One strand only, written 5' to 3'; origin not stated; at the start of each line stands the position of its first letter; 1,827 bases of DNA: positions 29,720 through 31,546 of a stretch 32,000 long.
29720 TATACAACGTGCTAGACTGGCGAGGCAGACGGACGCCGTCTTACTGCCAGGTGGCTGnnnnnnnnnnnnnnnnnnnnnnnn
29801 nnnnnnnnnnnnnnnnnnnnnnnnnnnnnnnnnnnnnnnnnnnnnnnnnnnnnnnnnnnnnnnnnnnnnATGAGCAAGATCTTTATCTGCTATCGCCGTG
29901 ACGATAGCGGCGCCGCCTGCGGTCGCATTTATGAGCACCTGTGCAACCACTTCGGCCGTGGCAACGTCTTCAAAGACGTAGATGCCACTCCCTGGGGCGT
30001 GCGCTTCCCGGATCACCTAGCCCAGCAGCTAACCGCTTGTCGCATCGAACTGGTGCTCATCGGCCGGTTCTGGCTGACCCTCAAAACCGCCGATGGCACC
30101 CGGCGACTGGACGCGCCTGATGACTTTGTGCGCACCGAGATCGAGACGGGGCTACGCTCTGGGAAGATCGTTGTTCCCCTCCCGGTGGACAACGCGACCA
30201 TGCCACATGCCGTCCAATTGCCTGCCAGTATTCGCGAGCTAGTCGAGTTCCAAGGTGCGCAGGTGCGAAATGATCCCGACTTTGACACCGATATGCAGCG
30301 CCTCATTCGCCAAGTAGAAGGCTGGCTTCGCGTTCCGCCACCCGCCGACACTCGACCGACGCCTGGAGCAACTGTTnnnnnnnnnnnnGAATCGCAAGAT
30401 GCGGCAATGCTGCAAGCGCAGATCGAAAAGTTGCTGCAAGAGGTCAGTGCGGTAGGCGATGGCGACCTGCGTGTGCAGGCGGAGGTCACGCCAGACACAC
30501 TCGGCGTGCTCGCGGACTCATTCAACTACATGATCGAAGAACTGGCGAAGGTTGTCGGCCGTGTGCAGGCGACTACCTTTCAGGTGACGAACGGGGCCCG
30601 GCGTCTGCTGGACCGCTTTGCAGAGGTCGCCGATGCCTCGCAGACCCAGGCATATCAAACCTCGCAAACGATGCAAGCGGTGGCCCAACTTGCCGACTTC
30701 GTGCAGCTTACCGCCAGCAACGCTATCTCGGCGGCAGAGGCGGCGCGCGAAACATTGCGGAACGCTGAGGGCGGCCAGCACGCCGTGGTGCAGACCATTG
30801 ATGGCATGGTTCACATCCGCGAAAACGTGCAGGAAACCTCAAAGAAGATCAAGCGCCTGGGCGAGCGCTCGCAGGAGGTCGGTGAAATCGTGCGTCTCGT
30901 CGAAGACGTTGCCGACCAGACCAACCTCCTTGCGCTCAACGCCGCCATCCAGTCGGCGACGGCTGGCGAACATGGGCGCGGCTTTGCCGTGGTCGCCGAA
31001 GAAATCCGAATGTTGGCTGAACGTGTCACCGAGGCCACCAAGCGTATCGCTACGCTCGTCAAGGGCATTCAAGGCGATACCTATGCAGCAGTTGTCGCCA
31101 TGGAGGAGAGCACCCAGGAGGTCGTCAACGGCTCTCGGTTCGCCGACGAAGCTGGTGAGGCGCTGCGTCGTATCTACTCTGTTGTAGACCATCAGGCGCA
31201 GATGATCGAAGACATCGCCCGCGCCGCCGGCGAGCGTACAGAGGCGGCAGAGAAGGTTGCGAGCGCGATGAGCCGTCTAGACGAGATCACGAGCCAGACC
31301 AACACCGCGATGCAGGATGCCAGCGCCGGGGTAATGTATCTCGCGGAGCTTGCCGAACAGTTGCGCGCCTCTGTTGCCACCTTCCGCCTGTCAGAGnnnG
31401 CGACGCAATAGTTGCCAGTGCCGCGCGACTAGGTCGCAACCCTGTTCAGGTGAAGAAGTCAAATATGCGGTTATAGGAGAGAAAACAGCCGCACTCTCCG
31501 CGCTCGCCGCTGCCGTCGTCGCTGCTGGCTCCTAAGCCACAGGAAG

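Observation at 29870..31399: Cytoplasmic TIR domain fused to a HAMP plus chemoreceptor (MCP) signalling domain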

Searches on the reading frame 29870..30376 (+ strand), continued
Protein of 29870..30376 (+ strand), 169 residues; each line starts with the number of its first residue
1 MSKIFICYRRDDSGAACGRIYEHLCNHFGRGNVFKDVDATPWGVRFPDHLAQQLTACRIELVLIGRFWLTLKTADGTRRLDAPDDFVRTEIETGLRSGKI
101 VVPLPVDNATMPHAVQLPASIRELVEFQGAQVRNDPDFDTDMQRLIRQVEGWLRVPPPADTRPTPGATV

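Call 56: find_encoding_contigs(protein=P0280, flank=8000, max_places=5)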
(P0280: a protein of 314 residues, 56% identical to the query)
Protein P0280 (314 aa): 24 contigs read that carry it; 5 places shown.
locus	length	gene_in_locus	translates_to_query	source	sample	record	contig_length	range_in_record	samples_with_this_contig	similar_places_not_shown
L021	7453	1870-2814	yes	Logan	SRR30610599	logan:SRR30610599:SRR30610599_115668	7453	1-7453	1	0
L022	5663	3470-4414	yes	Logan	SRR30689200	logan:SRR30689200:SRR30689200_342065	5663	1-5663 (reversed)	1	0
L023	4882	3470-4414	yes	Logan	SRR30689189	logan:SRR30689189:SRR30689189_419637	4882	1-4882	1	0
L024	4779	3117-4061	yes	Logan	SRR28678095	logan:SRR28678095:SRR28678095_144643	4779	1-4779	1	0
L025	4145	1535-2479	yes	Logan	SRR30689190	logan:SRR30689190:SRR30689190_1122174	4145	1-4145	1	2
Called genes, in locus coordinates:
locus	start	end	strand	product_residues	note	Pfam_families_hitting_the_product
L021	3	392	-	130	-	?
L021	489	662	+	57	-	-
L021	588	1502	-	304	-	-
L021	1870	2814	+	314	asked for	PF13676:TIR_2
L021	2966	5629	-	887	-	PF00211:Guanylate_cyc, PF13176:TPR_7 (faint), PF00931:NB-ARC (faint), PF25872:HTH_77, PF13424:TPR_12 (weak), PF13374:TPR_10 (faint), PF17874:TPR_MalT, PF13424:TPR_12, +2 more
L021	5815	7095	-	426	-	PF00364:Biotin_lipoyl, PF02817:E3_binding, PF00198:2-oxoacid_dh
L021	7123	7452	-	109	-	?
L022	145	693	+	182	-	PF00719:Pyrophosphatase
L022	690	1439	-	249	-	PF00583:Acetyltransf_1, PF13302:Acetyltransf_3 (faint), PF12746:GNAT_acetyltran (weak), PF08445:FR47 (weak), PF13508:Acetyltransf_7 (faint)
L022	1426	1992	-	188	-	PF01965:DJ-1_PfpI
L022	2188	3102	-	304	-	-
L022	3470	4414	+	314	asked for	PF13676:TIR_2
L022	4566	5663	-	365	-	?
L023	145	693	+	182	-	PF00719:Pyrophosphatase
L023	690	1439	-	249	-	PF00583:Acetyltransf_1, PF13302:Acetyltransf_3 (faint), PF12746:GNAT_acetyltran (weak), PF08445:FR47 (weak), PF13508:Acetyltransf_7 (faint)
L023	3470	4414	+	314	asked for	PF13676:TIR_2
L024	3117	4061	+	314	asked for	PF13676:TIR_2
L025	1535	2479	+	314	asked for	PF13676:TIR_2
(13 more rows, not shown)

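Call 70: search_protein_families(library=pfam, proteins=[P0280, P0146, P0152, P0281], max_evalue=0.01)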
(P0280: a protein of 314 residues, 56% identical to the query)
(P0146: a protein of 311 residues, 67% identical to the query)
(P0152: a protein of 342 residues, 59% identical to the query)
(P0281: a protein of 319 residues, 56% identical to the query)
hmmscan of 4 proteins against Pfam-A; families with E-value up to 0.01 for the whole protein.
P0280 (314 aa): 3 families
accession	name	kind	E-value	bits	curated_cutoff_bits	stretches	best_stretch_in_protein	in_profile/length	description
PF13676.11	TIR_2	-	1.5e-08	35.6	28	1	4-146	1-121/122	TIR domain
PF00015.26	MCPsignal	-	8.5e-05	22.9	34.6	1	202-272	100-170/172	Methyl-accepting chemotaxis protein (MCP) signalling domain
PF00672.30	HAMP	-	0.0021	18.8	25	0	164-211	3-51/53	HAMP domain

P0146 (311 aa): 3 families
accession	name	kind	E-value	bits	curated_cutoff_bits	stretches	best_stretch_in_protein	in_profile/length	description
PF13676.11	TIR_2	-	1.1e-13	52.2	28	1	4-139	1-121/122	TIR domain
PF00672.30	HAMP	-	9.4e-05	23.1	25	1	169-210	9-51/53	HAMP domain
PF05565.16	Sipho_Gp157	-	0.00046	20.7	28.6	1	169-243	8-78/162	Siphovirus Gp157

P0152 (342 aa): 2 families
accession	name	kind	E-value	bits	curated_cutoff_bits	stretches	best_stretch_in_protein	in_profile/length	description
PF13676.11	TIR_2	-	4e-11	43.9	28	1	4-132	1-109/122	TIR domain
PF00015.26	MCPsignal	-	0.0001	22.6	34.6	1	220-302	88-170/172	Methyl-accepting chemotaxis protein (MCP) signalling domain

P0281 (319 aa): 5 families
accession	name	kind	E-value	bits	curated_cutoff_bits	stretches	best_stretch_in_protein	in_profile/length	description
PF13676.11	TIR_2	-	9.6e-21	75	28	1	7-127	2-122/122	TIR domain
PF08937.16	ThsB_TIR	-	1.1e-06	29.4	21.2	1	7-88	1-90/100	Thoeris protein ThsB, TIR-like domain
PF00015.26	MCPsignal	-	1.3e-06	28.8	34.6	1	201-273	100-172/172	Methyl-accepting chemotaxis protein (MCP) signalling domain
PF00672.30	HAMP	-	6.3e-06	26.9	25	1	169-210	9-51/53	HAMP domain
PF01582.25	TIR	-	0.00064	20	21.3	0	11-85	11-84/179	TIR domain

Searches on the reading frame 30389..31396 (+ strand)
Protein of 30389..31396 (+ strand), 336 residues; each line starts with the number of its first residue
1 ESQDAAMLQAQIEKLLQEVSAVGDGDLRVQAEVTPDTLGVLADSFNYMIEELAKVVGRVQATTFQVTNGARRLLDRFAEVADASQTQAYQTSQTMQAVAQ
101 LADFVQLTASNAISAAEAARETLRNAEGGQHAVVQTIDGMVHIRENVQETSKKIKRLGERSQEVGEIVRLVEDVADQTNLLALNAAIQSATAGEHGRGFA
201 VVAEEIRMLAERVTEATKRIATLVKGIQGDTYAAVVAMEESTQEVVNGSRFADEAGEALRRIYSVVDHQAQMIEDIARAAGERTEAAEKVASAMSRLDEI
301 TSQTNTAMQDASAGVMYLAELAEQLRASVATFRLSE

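Call 87: search_solved_structures(query=window:30389-31396:+, max_evalue=1e-10)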
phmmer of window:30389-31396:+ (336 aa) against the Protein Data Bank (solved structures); distinct sequences matched with E-value up to 1e-10: 12.
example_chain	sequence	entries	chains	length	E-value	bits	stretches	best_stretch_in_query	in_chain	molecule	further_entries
6s18_A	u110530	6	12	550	2.7e-28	102.5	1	23-333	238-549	Aromatic acid chemoreceptor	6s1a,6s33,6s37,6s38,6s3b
6s1k_E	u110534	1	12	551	4e-28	101.9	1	6-335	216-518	Methyl-accepting chemotaxis protein I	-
8c5v_I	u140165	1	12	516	2.2e-27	99.5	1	6-333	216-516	Methyl-accepting chemotaxis protein I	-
3zx6_A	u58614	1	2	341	1.8e-26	96.5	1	14-335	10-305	HAMP, METHYL-ACCEPTING CHEMOTAXIS PROTEIN I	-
2ch7_A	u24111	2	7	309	1.8e-23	86.7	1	49-333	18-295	METHYL-ACCEPTING CHEMOTAXIS PROTEIN | Methyl-accepting chemotaxis protein 2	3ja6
3ja6_H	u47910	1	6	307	6.3e-23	84.9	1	49-333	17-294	Methyl-accepting chemotaxis protein 2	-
2ch7_B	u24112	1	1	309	7.6e-23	84.6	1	49-333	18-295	METHYL-ACCEPTING CHEMOTAXIS PROTEIN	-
1qu7_A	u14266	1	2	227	3.8e-22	82.3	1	88-335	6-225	METHYL-ACCEPTING CHEMOTAXIS PROTEIN I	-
31cj_A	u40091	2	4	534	6.1e-16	62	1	76-318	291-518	Aerotaxis receptor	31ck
3g67_A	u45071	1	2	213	3.2e-11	46.5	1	141-286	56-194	Methyl-accepting chemotaxis protein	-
3g6b_A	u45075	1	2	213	4.7e-11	46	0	141-281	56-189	Methyl-accepting chemotaxis protein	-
4jpb_B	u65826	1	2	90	5.5e-11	45.7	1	155-225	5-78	Methyl-accepting chemotaxis protein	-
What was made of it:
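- On MCP signalling domain (Pfam PF00015): PDB MCPs match at E down to 2.7e-28 (call 87).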
